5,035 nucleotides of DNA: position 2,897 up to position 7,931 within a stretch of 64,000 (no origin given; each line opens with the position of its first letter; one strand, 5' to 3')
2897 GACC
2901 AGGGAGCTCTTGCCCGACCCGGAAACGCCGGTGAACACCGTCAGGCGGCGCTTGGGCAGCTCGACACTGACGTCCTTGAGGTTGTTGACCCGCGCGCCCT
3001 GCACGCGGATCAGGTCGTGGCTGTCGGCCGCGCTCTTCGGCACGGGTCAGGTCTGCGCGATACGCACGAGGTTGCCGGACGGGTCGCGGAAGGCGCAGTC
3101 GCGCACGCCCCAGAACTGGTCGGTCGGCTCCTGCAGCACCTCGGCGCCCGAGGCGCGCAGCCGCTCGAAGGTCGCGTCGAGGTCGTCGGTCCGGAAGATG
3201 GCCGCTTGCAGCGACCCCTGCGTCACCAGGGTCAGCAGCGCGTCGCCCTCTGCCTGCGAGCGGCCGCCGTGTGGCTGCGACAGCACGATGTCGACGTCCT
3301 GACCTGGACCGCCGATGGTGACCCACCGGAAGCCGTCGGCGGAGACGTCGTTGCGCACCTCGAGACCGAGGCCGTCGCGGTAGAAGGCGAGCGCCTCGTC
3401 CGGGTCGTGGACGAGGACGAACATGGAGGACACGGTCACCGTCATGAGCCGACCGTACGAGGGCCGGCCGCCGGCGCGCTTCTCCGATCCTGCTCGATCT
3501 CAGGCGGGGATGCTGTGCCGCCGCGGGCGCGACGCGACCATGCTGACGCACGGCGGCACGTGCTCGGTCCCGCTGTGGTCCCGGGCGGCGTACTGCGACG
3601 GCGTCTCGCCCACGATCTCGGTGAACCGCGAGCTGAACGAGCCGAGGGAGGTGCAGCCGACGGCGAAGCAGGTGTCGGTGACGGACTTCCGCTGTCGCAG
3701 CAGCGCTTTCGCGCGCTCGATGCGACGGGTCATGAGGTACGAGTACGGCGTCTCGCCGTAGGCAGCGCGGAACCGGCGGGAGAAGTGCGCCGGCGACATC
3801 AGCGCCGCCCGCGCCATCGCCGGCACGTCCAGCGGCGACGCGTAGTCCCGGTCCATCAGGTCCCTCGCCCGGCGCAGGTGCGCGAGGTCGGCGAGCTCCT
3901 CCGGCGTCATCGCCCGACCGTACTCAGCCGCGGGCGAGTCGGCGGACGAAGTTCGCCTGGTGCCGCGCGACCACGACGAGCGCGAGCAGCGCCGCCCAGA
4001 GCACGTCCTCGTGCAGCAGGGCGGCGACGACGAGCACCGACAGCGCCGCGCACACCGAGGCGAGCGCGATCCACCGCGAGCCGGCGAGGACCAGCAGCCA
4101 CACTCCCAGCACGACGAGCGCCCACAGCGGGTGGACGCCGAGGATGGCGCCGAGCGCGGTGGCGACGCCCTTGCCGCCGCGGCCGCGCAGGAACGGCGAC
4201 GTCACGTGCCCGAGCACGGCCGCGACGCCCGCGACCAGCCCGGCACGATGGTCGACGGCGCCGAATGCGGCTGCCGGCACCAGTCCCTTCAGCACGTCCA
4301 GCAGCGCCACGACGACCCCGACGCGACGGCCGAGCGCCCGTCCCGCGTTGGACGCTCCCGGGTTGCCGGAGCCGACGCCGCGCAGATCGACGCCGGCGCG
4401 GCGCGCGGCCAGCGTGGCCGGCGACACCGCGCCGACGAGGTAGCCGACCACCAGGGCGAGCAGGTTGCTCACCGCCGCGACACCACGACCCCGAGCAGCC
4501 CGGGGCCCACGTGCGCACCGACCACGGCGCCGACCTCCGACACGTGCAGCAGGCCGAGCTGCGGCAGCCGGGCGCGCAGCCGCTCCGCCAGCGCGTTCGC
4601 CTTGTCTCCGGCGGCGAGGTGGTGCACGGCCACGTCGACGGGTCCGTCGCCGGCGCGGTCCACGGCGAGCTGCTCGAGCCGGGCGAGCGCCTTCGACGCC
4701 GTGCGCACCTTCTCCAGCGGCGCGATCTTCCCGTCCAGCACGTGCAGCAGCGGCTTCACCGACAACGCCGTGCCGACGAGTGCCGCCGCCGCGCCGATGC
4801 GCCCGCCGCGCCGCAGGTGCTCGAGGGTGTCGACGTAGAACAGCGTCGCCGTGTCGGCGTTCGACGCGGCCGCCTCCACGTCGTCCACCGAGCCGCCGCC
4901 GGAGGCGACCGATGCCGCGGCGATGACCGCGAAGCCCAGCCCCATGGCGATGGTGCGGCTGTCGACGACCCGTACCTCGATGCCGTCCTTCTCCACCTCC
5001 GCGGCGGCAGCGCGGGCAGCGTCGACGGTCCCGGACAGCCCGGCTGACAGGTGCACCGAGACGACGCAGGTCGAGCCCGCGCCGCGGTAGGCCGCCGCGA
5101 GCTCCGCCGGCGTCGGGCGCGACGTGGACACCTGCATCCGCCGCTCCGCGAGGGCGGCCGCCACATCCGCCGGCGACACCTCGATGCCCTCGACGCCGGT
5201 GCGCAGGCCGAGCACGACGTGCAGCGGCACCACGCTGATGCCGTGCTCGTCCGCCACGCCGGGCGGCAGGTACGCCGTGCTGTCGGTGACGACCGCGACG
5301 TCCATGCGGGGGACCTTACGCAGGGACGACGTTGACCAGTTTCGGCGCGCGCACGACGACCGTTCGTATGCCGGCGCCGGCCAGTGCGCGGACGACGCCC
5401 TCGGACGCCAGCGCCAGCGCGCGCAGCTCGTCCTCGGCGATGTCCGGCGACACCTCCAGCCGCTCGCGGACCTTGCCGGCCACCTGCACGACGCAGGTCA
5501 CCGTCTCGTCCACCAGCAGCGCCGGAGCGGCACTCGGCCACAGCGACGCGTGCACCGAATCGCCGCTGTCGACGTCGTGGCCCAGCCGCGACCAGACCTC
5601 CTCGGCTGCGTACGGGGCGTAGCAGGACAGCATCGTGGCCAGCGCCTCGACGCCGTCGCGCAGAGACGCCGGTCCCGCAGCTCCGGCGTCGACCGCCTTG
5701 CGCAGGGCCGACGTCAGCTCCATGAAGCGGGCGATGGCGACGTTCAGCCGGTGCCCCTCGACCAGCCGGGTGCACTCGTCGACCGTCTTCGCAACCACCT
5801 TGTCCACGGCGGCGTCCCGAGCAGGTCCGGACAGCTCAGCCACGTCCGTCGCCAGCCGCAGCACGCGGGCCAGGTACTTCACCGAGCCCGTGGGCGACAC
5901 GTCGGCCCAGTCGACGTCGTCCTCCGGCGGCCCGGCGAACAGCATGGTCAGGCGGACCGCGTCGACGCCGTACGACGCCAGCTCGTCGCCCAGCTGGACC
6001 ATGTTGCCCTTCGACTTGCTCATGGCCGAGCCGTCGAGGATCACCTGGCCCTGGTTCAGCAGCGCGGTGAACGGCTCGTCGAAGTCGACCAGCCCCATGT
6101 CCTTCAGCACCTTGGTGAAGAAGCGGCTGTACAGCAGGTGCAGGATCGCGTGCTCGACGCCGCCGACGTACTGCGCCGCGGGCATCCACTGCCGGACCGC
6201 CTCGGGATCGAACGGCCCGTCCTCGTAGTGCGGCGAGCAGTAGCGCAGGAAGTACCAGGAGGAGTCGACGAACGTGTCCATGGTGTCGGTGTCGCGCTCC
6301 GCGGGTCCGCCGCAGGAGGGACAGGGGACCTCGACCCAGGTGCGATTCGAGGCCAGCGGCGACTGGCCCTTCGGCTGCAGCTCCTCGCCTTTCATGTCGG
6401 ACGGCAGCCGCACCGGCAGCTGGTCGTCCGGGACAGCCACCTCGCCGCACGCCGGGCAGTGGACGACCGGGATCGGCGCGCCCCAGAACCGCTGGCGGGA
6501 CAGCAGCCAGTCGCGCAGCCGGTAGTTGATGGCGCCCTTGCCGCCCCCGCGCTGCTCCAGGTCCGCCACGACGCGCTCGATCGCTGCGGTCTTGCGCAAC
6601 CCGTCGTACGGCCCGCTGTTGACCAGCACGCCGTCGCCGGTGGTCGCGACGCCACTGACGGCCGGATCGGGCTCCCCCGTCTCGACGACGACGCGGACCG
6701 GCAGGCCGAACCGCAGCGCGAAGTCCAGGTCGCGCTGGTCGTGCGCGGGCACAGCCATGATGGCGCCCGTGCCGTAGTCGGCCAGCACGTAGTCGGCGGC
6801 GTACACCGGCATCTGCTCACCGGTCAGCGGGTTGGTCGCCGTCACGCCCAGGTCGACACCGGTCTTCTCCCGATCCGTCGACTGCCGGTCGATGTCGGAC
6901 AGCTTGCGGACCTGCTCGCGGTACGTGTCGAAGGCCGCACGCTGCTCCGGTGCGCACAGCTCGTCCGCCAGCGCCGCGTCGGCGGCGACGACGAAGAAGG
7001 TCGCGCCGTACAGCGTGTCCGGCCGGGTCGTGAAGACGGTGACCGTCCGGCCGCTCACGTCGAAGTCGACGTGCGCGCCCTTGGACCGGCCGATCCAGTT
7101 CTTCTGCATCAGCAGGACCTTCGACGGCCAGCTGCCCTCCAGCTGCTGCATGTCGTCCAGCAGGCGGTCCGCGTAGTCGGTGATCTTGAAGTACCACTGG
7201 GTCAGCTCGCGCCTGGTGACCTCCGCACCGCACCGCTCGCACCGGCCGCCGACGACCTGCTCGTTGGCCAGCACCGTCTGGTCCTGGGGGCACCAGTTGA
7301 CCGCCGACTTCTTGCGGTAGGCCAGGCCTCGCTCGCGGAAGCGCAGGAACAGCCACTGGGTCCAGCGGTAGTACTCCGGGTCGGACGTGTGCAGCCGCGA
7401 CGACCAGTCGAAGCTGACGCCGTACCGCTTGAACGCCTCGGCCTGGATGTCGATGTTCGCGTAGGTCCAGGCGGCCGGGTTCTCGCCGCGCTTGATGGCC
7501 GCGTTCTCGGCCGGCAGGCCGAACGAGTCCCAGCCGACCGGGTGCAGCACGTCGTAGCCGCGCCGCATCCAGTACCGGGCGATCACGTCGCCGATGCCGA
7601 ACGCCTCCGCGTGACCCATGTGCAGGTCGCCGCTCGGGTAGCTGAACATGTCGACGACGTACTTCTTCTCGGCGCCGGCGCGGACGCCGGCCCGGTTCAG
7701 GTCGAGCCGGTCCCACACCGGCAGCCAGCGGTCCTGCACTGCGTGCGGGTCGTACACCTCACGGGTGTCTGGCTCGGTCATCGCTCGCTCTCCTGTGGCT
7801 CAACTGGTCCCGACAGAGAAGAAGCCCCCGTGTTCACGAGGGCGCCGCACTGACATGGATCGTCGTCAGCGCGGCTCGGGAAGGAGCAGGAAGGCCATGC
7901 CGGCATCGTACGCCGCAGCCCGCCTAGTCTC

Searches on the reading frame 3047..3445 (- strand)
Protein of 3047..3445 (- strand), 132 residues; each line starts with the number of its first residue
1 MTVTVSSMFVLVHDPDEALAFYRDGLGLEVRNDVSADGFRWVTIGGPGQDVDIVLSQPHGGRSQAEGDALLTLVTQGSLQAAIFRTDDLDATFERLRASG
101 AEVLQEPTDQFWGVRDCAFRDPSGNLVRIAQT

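Call 70: search_protein_families(library=pfam, proteins=[window:3047-3445:-], max_evalue=0.00001)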
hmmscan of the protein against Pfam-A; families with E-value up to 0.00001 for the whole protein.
window:3047-3445:- (132 aa): 4 families
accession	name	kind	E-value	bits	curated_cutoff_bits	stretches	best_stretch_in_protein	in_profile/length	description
PF00903.31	Glyoxalase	-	9.8e-21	74.8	20.6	1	9-128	6-120/121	Glyoxalase/Bleomycin resistance protein/Dioxygenase superfamily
PF18029.7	Glyoxalase_6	-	7e-10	40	23.6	1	10-129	4-105/106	Glyoxalase-like domain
PF13669.12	Glyoxalase_4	-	2.4e-07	31.5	27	1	11-110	6-101/109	Glyoxalase/Bleomycin resistance protein/Dioxygenase superfamily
PF12681.13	Glyoxalase_2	-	1.2e-06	28.9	30.1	0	83-131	66-115/118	Glyoxalase-like domain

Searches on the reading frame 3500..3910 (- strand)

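Call 70: search_protein_families(library=pfam, proteins=[window:3500-3910:-], max_evalue=0.00001)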
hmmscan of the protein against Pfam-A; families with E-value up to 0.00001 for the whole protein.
window:3500-3910:- (136 aa): 2 families
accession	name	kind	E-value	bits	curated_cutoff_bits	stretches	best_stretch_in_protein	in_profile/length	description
PF12833.13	HTH_18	-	3.2e-21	75.8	33.6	1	32-109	1-79/80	Helix-turn-helix domain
PF00165.29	HTH_AraC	-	5e-16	58.8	26.6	2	20-59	2-41/42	Bacterial regulatory helix-turn-helix proteins, AraC family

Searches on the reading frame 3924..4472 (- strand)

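Call 70: search_protein_families(library=pfam, proteins=[window:3924-4472:-], max_evalue=0.00001)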
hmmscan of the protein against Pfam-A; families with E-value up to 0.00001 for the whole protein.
window:3924-4472:- (182 aa): 1 family
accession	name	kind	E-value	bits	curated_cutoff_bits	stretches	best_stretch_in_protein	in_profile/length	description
PF02660.20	G3P_acyltransf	-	7.5e-42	143.6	24.1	1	9-177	1-163/164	Glycerol-3-phosphate acyltransferase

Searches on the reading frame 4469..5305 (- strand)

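Call 70: search_protein_families(library=pfam, proteins=[window:4469-5305:-], max_evalue=0.00001)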
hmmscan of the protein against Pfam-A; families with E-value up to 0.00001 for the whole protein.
window:4469-5305:- (278 aa): 1 family
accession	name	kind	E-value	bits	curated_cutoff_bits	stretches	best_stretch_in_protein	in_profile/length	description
PF02645.21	DegV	-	7.9e-77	258.8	27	1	3-276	2-278/280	Uncharacterised protein, DegV family COG1307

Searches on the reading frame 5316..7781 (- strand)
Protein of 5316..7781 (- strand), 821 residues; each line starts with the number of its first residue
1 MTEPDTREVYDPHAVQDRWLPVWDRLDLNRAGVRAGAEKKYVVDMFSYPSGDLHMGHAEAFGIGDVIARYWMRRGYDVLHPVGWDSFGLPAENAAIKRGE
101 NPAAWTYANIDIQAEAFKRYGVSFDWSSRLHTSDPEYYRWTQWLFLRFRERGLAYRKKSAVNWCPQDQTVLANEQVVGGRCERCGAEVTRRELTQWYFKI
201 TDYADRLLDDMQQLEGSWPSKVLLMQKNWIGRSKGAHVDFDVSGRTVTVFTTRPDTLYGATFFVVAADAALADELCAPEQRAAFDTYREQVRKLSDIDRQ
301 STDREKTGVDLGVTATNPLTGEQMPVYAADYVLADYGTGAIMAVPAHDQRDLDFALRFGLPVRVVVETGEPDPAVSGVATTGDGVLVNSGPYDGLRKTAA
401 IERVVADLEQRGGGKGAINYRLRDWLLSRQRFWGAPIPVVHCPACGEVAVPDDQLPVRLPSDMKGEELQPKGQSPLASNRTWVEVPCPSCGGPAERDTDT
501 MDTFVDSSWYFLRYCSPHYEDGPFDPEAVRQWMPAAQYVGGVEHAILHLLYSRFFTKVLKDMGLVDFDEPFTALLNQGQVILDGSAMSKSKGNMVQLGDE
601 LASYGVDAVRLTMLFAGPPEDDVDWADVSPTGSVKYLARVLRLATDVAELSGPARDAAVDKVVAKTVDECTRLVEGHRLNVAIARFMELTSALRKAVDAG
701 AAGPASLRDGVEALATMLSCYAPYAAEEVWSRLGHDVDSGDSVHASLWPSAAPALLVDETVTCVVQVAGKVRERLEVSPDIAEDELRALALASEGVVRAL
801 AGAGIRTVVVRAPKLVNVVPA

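Call 70: search_protein_families(library=pfam, proteins=[window:5316-7781:-], max_evalue=0.00001)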
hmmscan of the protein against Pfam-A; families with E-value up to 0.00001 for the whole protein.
window:5316-7781:- (821 aa): 4 families
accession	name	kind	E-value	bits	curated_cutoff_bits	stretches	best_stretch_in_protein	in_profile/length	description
PF13603.12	tRNA-synt_1_2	-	1.1e-60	204.7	25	1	227-408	1-184/185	Leucyl-tRNA synthetase, editing domain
PF00133.28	tRNA-synt_1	-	5.2e-39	134.6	22.7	2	39-214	23-210/414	tRNA synthetases class I (I, L, M and V)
PF09334.17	tRNA-synt_1g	-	2.8e-29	102.5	20.1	1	45-190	6-148/391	tRNA synthetases class I (M)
PF08264.19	Anticodon_1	-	3.4e-13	50.2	25.1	1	662-782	7-143/148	Anticodon-binding domain of tRNA ligase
